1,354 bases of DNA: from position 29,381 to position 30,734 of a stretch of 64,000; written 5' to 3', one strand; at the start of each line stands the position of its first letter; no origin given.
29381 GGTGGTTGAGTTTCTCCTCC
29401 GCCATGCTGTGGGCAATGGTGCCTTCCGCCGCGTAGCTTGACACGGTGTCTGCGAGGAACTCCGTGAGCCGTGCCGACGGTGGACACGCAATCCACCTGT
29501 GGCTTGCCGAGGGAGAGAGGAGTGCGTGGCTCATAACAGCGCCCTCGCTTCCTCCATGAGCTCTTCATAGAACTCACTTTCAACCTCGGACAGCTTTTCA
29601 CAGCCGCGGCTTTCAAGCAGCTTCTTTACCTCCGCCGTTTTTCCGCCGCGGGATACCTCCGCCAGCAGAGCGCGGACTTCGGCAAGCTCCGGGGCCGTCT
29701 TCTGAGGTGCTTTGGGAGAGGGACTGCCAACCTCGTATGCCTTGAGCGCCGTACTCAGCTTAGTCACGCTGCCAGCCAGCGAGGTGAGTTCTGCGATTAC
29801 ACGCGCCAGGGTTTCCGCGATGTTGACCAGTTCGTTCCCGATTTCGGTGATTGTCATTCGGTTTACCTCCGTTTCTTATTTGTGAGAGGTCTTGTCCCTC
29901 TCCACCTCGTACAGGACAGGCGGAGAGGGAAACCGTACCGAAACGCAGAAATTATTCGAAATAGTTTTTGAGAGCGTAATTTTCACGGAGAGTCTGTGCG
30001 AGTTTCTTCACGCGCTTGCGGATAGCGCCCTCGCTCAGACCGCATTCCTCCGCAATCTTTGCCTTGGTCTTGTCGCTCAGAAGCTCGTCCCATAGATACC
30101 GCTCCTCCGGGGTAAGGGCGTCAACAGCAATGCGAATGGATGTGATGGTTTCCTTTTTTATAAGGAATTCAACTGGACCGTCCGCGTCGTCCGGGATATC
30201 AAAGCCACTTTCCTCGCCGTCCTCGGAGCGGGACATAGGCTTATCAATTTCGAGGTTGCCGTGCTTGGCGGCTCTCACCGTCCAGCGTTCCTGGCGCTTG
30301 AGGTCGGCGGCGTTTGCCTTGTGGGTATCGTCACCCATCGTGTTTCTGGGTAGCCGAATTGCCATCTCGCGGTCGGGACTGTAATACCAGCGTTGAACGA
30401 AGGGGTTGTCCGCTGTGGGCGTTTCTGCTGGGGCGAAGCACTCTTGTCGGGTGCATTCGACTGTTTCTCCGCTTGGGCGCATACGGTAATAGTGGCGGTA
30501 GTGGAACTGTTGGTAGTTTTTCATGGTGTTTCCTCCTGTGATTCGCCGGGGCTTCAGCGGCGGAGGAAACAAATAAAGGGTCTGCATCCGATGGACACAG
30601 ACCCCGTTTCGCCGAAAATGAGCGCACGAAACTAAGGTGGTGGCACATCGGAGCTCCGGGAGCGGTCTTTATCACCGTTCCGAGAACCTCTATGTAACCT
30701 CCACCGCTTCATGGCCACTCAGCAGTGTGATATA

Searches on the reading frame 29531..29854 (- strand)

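Call 10: search_protein_families(library=pfam, proteins=[window:29531-29854:-], max_evalue=0.001)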
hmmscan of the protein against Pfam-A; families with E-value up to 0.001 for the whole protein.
window:29531-29854:- (107 aa): 0 families

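Call 26: search_protein_families(library=phrogs, proteins=[window:29531-29854:-], max_evalue=0.01)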
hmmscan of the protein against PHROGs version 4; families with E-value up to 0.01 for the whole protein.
window:29531-29854:- (107 aa): 4 families
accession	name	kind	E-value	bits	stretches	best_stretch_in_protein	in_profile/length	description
phrog_408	-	unknown function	4.1e-19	70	1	2-106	7-108/111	-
phrog_3709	-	unknown function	1.3e-08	36.1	1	56-106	95-145/145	-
phrog_18562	-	unknown function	1.9e-05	26.2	1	42-106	83-147/151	-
phrog_5053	-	unknown function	0.00018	22.8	1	13-106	8-99/99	-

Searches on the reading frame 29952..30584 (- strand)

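Call 10: search_protein_families(library=pfam, proteins=[window:29952-30584:-], max_evalue=0.001)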
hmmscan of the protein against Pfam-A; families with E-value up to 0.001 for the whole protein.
window:29952-30584:- (210 aa): 2 families
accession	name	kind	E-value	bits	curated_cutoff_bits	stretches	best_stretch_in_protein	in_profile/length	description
PF13412.12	HTH_24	-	0.00044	20.2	21.9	1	173-196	19-42/48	Winged helix-turn-helix DNA-binding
PF13404.12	HTH_AsnC-type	-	0.00049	20.3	27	1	175-195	21-41/42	AsnC-type helix-turn-helix domain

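Call 26: search_protein_families(library=phrogs, proteins=[window:29952-30584:-], max_evalue=0.01)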
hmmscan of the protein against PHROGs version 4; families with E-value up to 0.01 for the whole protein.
window:29952-30584:- (210 aa): 5 families
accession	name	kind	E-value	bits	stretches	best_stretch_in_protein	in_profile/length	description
phrog_1740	-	transcription regulation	5.6e-07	29.4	1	114-204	126-217/567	RNA polymerase sigma factor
phrog_351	-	transcription regulation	8.1e-07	29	1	112-203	633-726/928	RNA polymerase sigma factor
phrog_323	-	transcription regulation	0.0013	19.3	1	153-201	92-141/319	transcriptional regulator, D5-like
phrog_13787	-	unknown function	0.0038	18.4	1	117-202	81-167/172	-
phrog_11138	-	unknown function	0.0089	17.3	0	140-203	75-139/142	-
